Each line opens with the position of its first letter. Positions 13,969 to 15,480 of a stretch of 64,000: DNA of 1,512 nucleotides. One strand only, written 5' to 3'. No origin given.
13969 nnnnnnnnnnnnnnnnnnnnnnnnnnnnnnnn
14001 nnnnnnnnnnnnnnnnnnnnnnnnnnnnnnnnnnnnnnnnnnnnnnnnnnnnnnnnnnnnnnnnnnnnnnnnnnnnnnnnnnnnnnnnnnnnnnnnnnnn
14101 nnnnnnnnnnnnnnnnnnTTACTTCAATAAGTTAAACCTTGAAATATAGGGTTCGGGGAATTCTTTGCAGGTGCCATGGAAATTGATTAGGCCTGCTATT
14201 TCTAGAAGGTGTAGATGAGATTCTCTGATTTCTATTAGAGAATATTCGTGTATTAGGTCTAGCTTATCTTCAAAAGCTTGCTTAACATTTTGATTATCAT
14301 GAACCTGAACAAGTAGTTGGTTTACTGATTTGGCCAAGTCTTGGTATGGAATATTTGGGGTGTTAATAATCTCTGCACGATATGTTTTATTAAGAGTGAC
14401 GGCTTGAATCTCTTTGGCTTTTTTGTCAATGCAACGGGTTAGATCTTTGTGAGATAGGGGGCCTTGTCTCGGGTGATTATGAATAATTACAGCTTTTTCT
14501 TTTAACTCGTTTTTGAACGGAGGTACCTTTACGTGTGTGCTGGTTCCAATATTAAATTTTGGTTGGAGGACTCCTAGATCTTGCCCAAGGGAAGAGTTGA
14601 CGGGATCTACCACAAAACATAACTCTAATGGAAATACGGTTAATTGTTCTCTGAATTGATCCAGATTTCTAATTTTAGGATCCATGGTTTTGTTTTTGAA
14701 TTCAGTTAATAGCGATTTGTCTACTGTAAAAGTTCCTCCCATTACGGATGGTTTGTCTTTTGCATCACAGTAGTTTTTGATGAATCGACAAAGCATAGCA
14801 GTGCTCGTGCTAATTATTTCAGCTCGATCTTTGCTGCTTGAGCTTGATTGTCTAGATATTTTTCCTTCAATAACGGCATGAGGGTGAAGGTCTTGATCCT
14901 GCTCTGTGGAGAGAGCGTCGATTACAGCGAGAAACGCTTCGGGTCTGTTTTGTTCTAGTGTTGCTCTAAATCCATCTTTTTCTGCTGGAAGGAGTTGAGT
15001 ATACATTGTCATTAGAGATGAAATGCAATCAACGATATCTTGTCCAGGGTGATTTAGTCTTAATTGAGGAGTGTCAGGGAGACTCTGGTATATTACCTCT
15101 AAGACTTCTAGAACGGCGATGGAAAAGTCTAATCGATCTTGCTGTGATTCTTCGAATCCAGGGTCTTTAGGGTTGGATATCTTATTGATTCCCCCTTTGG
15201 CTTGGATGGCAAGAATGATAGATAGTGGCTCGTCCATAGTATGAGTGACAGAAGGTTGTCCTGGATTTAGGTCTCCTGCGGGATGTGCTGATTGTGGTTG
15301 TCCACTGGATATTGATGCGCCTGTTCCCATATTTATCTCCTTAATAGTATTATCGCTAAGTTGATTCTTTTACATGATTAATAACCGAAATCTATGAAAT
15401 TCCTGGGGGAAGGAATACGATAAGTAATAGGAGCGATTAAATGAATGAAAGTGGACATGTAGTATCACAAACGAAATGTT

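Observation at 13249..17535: Tandemly duplicated, diverged two-gene cassette: ankyrin-repeat protein convergent with an MGxxxS / JAB-like protein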

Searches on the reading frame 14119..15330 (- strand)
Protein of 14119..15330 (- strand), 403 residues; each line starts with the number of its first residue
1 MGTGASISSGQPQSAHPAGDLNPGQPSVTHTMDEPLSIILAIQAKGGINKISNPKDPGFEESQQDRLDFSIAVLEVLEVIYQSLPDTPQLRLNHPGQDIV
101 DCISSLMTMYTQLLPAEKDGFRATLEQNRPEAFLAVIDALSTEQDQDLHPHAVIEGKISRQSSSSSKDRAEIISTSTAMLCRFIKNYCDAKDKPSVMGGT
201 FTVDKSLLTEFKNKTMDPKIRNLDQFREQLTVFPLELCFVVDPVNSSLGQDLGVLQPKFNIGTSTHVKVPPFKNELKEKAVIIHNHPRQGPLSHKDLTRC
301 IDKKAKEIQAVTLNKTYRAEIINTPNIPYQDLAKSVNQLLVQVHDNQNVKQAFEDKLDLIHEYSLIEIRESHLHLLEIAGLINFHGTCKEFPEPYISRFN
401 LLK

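Call 3: search_protein_families(library=pfam, proteins=[window:14119-15330:-], max_evalue=1)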
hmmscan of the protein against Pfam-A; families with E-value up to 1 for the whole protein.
window:14119-15330:- (403 aa): 0 families

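Call 7: find_homologous_proteins(query=window:14119-15330:-)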
Query window:14119-15330:- (403 aa): 2 proteins with E <= 0.001 among 2926 candidates.
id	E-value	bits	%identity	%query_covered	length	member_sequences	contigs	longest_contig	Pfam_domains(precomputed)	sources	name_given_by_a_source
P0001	1.4e-267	905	100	100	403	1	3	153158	-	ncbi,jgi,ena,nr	ncbi:hypothetical protein HOH87_05555 [bacterium]|jgi:hypothetical protein|nr:hypothetical protein [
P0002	2.1e-99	352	60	70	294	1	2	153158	-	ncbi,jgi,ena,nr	ncbi:hypothetical protein HOH87_05565 [bacterium]|jgi:hypothetical protein|nr:hypothetical protein [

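Call 10: search_protein_families(library=ncbifam, proteins=[window:14119-15330:-], max_evalue=0.01)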
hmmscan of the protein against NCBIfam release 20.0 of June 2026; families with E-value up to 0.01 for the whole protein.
window:14119-15330:- (403 aa): 0 families

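Call 11: find_encoding_contigs(protein=P0001, flank=10000, max_places=6)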
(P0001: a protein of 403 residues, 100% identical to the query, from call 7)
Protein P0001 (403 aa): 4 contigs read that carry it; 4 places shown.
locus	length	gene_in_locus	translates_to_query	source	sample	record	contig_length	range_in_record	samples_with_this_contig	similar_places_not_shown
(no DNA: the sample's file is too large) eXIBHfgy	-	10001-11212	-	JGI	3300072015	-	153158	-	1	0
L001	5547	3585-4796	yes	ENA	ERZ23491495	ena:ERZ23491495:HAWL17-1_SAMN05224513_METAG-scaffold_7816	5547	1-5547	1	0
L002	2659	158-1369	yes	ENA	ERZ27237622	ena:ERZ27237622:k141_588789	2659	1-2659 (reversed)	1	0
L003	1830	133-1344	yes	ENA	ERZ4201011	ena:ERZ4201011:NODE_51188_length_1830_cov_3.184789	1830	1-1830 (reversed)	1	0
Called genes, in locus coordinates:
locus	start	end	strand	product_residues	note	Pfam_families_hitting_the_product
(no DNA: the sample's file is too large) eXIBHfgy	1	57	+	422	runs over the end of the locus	-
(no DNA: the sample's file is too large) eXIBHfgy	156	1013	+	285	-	-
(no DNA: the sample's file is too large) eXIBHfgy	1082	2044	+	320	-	PF01218:Coprogen_oxidas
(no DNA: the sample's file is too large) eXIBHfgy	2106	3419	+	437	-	PF24948:Citrate_synth_N, PF08442:ATP-grasp_2, PF16114:Citrate_bind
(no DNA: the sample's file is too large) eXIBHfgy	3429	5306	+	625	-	PF00549:Ligase_CoA, PF00285:Citrate_synt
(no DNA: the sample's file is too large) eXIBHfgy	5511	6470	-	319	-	PF00106:adh_short (faint), PF01073:3Beta_HSD, PF01370:Epimerase, PF02719:Polysacc_synt_2, PF04321:RmlD_sub_bind, PF07993:NAD_binding_4, PF13460:NAD_binding_10, PF16363:GDP_Man_Dehyd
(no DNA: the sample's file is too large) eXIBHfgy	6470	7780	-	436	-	PF03447:NAD_binding_3, PF00742:Homoserine_dh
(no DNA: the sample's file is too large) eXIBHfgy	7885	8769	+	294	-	-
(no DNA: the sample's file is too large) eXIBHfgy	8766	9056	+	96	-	-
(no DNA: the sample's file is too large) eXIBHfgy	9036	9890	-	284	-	PF12796:Ank_2 (weak), PF13637:Ank_4 (faint), PF00023:Ank (faint)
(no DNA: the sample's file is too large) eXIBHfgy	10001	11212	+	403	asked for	-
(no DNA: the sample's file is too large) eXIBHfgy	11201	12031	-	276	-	PF12796:Ank_2, PF13857:Ank_5 (faint), PF00023:Ank (weak), PF13606:Ank_3 (faint), PF13637:Ank_4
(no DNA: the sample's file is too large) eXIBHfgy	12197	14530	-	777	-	PF13491:FtsK_4TM (weak), PF17854:FtsK_alpha, PF01580:FtsK_SpoIIIE, PF01935:DUF87 (weak), PF12846:AAA_10 (faint), PF09397:FtsK_gamma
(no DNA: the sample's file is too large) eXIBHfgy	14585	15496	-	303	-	PF01479:S4 (weak), PF00849:PseudoU_synth_2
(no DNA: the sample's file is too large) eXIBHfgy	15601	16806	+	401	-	PF00162:PGK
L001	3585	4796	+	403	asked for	-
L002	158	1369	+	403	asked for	-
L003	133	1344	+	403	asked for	-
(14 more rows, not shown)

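Call 14: search_protein_representatives(protein=window:14119-15330:-)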
Query: 403 residues. Proteins with E-value up to 0.001 (for the whole library): 8; up to 1e-10: 5; up to 1e-30: 2. The best 8 are listed.
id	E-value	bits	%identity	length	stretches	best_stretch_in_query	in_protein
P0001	4.5e-268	905.0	100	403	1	1-403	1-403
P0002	6.6e-100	351.5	61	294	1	1-285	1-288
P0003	8.3e-28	114.2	62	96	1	311-403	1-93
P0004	1.7e-14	70.4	35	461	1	160-389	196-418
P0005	5.4e-14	68.7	31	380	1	135-389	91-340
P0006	1.6e-07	47.4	34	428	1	144-314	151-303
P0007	3.6e-05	39.7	33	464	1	161-335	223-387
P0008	6.2e-04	35.6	25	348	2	34-243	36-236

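Call 17: find_encoding_contigs(protein=P0004, flank=10000, max_places=4)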
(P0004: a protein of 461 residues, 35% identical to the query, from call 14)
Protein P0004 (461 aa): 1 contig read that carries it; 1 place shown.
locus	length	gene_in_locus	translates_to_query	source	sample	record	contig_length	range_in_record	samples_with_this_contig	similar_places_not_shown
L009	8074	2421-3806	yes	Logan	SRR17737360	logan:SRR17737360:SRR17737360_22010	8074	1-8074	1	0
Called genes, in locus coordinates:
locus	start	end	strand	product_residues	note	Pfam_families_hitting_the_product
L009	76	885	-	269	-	PF00376:MerR, PF13411:MerR_1, PF06445:GyrI-like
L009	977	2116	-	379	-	PF13173:AAA_14, PF13401:AAA_22 (faint), PF13635:DUF4143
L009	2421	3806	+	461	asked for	-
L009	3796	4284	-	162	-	PF13857:Ank_5 (faint), PF13606:Ank_3 (faint), PF00023:Ank (faint), PF12796:Ank_2, PF13637:Ank_4 (weak)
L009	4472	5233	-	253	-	PF01925:TauE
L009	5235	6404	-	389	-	PF13173:AAA_14, PF13635:DUF4143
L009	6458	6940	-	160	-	-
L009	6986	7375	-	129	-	PF01227:GTP_cyclohydroI (weak), PF14489:QueF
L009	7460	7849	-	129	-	-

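Call 18: find_encoding_contigs(protein=P0005, flank=10000, max_places=4)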
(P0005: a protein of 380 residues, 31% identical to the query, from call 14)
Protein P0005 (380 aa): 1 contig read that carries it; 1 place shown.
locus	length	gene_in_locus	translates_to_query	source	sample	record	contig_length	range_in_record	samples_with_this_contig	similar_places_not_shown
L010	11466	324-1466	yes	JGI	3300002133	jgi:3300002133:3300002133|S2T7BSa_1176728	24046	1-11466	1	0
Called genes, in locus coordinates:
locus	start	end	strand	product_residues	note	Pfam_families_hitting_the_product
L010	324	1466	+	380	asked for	-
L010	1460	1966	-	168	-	PF00023:Ank (faint), PF12796:Ank_2, PF13637:Ank_4 (faint), PF13857:Ank_5 (faint), PF13606:Ank_3 (faint), PF12796:Ank_2 (weak)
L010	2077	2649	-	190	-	PF01862:PvlArgDC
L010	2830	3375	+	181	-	PF01923:Cob_adeno_trans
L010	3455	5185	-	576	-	PF02463:SMC_N (faint), PF05783:DLIC (faint), PF00005:ABC_tran, PF12848:ABC_tran_Xtn, PF00005:ABC_tran, PF13304:AAA_21 (weak)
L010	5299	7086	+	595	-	PF13188:PAS_8 (faint), PF08448:PAS_4, PF12860:PAS_7 (faint), PF00989:PAS (weak), PF08448:PAS_4, PF13426:PAS_9 (weak), PF02518:HATPase_c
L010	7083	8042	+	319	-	PF01699:Na_Ca_ex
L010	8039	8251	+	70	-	-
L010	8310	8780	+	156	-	-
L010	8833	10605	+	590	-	PF09820:AAA-ATPase_like, PF08011:PDDEXK_9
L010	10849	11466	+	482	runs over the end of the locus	PF07693:KAP_NTPase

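Call 19: find_encoding_contigs(protein=P0006, flank=10000, max_places=4)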
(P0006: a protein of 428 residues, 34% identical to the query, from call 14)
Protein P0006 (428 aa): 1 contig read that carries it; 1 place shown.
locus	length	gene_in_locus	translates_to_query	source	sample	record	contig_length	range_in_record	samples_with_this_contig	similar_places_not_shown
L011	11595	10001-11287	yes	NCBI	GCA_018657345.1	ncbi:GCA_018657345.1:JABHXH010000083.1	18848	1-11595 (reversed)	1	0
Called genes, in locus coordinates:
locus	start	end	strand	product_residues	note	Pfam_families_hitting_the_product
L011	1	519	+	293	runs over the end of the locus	PF18075:FtsX_ECD, PF02687:FtsX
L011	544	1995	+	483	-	PF13624:SurA_N_3, PF13145:Rotamase_2, PF13616:Rotamase_3, PF00639:Rotamase, PF07719:TPR_2 (faint), PF12895:ANAPC3 (weak), PF13432:TPR_16 (faint), PF14559:TPR_19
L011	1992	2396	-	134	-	PF01029:NusB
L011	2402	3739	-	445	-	PF00289:Biotin_carb_N, PF02222:ATP-grasp, PF02786:CPSase_L_D2, PF07478:Dala_Dala_lig_C, PF02785:Biotin_carb_C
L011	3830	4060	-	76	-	PF00830:Ribosomal_L28 (weak)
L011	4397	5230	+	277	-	-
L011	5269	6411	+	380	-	-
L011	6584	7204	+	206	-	PF01966:HD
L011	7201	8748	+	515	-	PF03816:LytR_cpsA_psr, PF13399:LytR_C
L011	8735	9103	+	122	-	PF02410:RsfS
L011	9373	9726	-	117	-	PF00072:Response_reg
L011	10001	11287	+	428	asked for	-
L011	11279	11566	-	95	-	PF00023:Ank (faint), PF13637:Ank_4 (faint), PF13857:Ank_5 (faint), PF12796:Ank_2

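Call 20: find_encoding_contigs(protein=P0007, flank=10000, max_places=4)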
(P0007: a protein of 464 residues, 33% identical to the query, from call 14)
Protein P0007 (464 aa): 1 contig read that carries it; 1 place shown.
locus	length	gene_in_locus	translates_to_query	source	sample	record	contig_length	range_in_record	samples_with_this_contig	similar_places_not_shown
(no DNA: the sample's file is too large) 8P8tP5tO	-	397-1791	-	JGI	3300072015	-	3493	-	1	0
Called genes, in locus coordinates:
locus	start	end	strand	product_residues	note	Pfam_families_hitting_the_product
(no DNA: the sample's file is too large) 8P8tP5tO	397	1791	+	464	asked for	-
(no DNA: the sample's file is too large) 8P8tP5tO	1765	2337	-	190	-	PF12796:Ank_2, PF13606:Ank_3 (faint), PF00023:Ank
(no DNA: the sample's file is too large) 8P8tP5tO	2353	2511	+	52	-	-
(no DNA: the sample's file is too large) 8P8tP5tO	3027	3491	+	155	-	?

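Call 21: find_encoding_contigs(protein=P0008, flank=10000, max_places=4)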
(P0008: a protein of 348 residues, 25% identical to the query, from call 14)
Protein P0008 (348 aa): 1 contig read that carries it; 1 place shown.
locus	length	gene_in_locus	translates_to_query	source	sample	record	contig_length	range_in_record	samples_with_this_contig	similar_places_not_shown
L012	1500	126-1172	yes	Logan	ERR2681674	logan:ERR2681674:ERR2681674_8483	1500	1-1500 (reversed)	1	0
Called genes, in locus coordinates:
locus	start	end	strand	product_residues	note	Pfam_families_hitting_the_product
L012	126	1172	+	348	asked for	-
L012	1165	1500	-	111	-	?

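Call 22: predict_structure(protein=window:14119-15330:-)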
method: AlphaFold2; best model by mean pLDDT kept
length: 403 residues; sequences in the alignment: 1
mean_pLDDT: 31.2   pTM: 0.18
mean pLDDT of the five models: 31.2, 30.1, 28.1, 27.8, 27.7
residues with pLDDT >= 90: 0; 70-90: 0; 50-70: 0; < 50: 403
segments of 3 or more residues with pLDDT < 50: 1-403
pLDDT, mean of each block of 10 residues (from residue 1): 35 37 31 25 28 32 36 37 32 34 39 35 39 32 28 25 29 35 36 28 29 32 28 23 28 24 24 27 30 39 38 30 31 34 34 33 26 29 30 30 26
secondary structure, 60 per line:
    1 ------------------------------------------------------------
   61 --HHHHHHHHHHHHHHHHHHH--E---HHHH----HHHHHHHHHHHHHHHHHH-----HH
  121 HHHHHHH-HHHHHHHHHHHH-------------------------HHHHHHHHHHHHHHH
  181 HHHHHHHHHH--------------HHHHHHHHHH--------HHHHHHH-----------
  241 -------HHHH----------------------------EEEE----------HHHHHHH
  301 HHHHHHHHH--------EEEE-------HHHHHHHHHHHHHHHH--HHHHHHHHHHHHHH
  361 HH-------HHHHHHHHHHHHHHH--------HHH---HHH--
elements in order: H63-81 H88-91 H96-113 H119-127 H129-140 H166-190 H205-214 H223-229 H248-251 E280-283 H294-309 E318-321 H329-344 H347-362 H370-384

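Call 24: search_protein_families(library=padloc, proteins=[window:14119-15330:-, P0004, P0005, P0006, P0007], max_evalue=1)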
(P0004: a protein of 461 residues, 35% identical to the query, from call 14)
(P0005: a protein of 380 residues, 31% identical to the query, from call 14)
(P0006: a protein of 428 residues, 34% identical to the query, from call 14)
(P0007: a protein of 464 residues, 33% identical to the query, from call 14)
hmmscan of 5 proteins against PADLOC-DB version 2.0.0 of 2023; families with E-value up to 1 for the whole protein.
window:14119-15330:- (403 aa): 0 families

P0004 (461 aa): 0 families

P0005 (380 aa): 0 families

P0006 (428 aa): 1 family
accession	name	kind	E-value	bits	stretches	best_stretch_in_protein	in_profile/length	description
PDLC00443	JetA1|JetA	-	0.012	12.4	1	158-239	347-431/466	DUF5716 domain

P0007 (464 aa): 0 families

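Call 26: search_solved_structures(query=A2, max_evalue=10, show_alignments=3)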
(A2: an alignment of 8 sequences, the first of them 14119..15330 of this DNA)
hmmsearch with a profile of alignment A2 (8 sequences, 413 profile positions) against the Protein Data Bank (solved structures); distinct sequences matched with E-value up to 10: 2.
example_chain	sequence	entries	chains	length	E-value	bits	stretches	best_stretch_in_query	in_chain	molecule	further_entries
5nnp_A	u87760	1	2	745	0.24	13.6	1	260-325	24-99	N-terminal acetyltransferase-like protein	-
5nnr_A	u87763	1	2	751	0.24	13.6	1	260-325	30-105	N-terminal acetyltransferase-like protein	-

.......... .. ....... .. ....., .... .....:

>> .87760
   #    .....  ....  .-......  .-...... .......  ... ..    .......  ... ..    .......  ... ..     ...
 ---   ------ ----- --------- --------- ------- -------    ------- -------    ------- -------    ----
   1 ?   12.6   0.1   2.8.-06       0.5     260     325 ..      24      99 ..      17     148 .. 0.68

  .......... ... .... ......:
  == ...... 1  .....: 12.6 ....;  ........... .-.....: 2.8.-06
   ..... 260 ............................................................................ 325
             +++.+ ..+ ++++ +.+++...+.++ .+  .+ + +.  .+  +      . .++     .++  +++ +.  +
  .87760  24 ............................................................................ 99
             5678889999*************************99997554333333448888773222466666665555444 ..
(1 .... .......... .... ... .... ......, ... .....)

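Call 27: find_homologous_proteins(query=A2, max_evalue=0.01)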
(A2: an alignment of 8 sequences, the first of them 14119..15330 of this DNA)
Query A2 (8 sequences) (403 aa, profile of the alignment): 4 proteins with E <= 0.01 among 6817 candidates.
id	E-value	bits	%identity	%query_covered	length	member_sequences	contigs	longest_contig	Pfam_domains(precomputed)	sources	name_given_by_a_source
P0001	5.1e-131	456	100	100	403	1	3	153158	-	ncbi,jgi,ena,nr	ncbi:hypothetical protein HOH87_05555 [bacterium]|jgi:hypothetical protein|nr:hypothetical protein [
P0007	9.1e-129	448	28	49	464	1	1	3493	-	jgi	jgi:hypothetical protein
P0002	1.4e-77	280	60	70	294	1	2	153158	-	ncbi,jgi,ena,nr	ncbi:hypothetical protein HOH87_05565 [bacterium]|jgi:hypothetical protein|nr:hypothetical protein [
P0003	2.0e-23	101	62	23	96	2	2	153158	-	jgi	jgi:hypothetical protein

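Call 41: find_encoding_contigs(protein=P0009, flank=10000, max_places=5)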
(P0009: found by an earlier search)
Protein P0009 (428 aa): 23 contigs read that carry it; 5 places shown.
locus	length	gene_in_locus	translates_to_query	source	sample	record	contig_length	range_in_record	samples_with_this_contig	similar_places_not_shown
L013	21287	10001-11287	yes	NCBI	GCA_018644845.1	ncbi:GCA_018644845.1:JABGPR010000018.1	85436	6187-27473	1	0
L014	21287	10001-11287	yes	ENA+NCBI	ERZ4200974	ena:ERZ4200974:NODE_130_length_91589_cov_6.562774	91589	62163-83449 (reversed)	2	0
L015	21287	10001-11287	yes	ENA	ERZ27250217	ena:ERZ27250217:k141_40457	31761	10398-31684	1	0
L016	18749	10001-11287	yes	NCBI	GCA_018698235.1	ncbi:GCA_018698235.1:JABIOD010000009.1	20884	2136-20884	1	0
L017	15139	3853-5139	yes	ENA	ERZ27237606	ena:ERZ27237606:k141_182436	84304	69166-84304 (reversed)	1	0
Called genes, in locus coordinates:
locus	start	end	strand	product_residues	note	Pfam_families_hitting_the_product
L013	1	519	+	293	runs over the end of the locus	PF18075:FtsX_ECD, PF02687:FtsX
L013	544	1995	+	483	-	PF13624:SurA_N_3, PF13145:Rotamase_2, PF13616:Rotamase_3, PF00639:Rotamase, PF07719:TPR_2 (faint), PF12895:ANAPC3 (weak), PF13432:TPR_16 (faint), PF14559:TPR_19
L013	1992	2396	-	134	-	PF01029:NusB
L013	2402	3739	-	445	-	PF00289:Biotin_carb_N, PF02222:ATP-grasp, PF02786:CPSase_L_D2, PF07478:Dala_Dala_lig_C, PF02785:Biotin_carb_C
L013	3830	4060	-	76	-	PF00830:Ribosomal_L28 (weak)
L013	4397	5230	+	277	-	-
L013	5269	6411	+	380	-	-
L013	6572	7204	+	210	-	PF01966:HD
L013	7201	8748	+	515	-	PF03816:LytR_cpsA_psr, PF13399:LytR_C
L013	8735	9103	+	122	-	PF02410:RsfS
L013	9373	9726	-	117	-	PF00072:Response_reg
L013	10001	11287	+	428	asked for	-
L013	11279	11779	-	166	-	PF13637:Ank_4 (faint), PF13857:Ank_5 (faint), PF00023:Ank (faint), PF13606:Ank_3 (faint), PF12796:Ank_2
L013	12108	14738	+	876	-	PF01326:PPDK_N, PF00391:PEP-utilizers, PF02896:PEP-utilizers_C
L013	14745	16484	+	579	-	PF01807:Zn_ribbon_DnaG, PF08275:DNAG_N, PF01751:Toprim, PF13155:Toprim_2, PF13362:Toprim_3 (weak), PF13662:Toprim_4, PF10410:DnaB_bind (weak)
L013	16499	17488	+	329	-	PF00140:Sigma70_r1_2, PF04542:Sigma70_r2, PF04539:Sigma70_r3, PF04545:Sigma70_r4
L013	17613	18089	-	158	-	PF01668:SmpB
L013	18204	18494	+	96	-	-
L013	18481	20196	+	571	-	PF03717:PBP_dimer, PF00905:Transpeptidase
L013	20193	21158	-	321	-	PF00483:NTP_transferase, PF01128:IspD, PF02348:CTP_transf_3 (weak), PF12804:NTP_transf_3, PF00132:Hexapep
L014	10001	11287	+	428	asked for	-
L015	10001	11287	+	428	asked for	-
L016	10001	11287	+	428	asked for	-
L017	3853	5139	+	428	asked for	-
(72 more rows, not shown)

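Call 43: find_homologous_proteins(query=P0014, max_evalue=1e-50)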
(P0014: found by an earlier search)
Query P0014 (490 aa): 8000 proteins with E <= 1e-50 among 8000 candidates; the best 120 are listed.
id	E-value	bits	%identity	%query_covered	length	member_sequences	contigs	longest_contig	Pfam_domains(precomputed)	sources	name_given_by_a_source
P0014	0.0e+0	1090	100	100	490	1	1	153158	PF02637.24,PF02934.21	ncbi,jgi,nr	ncbi:Asp-tRNA(Asn)/Glu-tRNA(Gln) amidotransferase subunit GatB [bacterium]|jgi:aspartyl-tRNA(Asn)/gl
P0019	5.2e-201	687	64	99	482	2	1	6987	PF02637.24,PF02934.21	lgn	-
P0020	5.6e-200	683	65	99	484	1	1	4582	PF02637.24,PF02934.21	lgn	-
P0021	1.3e-199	682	63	100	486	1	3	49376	PF02637.24,PF02934.21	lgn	-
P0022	1.3e-199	682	64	99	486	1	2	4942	PF02637.24,PF02934.21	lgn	-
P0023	1.4e-199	682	64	99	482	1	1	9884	PF02637.24,PF02934.21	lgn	-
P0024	2.7e-198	678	64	99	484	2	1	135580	PF02637.24,PF02934.21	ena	-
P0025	6.8e-198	676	63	99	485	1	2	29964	PF02637.24,PF02934.21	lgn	-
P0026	2.3e-197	675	63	99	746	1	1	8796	PF01425.27,PF02637.24,PF02934.21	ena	-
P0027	2.5e-197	674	63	99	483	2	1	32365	PF02637.24,PF02934.21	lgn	-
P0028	7.0e-197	673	63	99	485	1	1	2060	PF02637.24,PF02934.21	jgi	jgi:aspartyl-tRNA(Asn)/glutamyl-tRNA(Gln) amidotransferase subunit B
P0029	1.6e-193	662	62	99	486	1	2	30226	PF02637.24,PF02934.21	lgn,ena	-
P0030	1.8e-192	658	61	99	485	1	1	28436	PF02637.24,PF02934.21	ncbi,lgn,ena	-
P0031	1.9e-192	658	61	100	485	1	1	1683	PF02637.24,PF02934.21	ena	-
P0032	3.2e-192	658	64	99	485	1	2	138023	PF02637.24,PF02934.21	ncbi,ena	-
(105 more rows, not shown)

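Call 44: predict_structure(alignment_id=A2)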
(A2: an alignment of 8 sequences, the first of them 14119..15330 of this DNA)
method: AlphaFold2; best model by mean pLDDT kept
length: 403 residues; sequences in the alignment: 8
mean_pLDDT: 45.5   pTM: 0.44
mean pLDDT of the five models: 45.5, 44.0, 43.0, 40.9, 40.9
residues with pLDDT >= 90: 0; 70-90: 39; 50-70: 104; < 50: 260
segments of 3 or more residues with pLDDT < 50: 1-74, 76-182, 214-220, 234-238, 240-271, 287-289, 348-362, 388-403
pLDDT, mean of each block of 10 residues (from residue 1): 22 26 25 34 36 39 45 47 36 36 43 44 40 30 22 20 22 38 53 55 57 46 61 48 34 33 37 53 54 67 70 68 69 75 57 44 60 73 62 43 33
secondary structure, 60 per line:
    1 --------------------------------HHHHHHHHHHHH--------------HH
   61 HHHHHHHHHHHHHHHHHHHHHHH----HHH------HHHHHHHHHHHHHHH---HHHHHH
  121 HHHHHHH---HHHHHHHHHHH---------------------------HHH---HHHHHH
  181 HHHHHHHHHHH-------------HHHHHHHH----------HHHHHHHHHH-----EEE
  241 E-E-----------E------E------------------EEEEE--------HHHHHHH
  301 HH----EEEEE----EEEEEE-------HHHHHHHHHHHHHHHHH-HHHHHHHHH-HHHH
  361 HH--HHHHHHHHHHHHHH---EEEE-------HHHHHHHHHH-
elements in order: H33-44 H59-83 H97-111 H115-127 H131-141 H175-191 H205-212 H223-232 E238-241 E281-285 H294-302 E307-311 E316-321 H329-345 H347-355 H357-362 H365-378 E382-385 H393-402
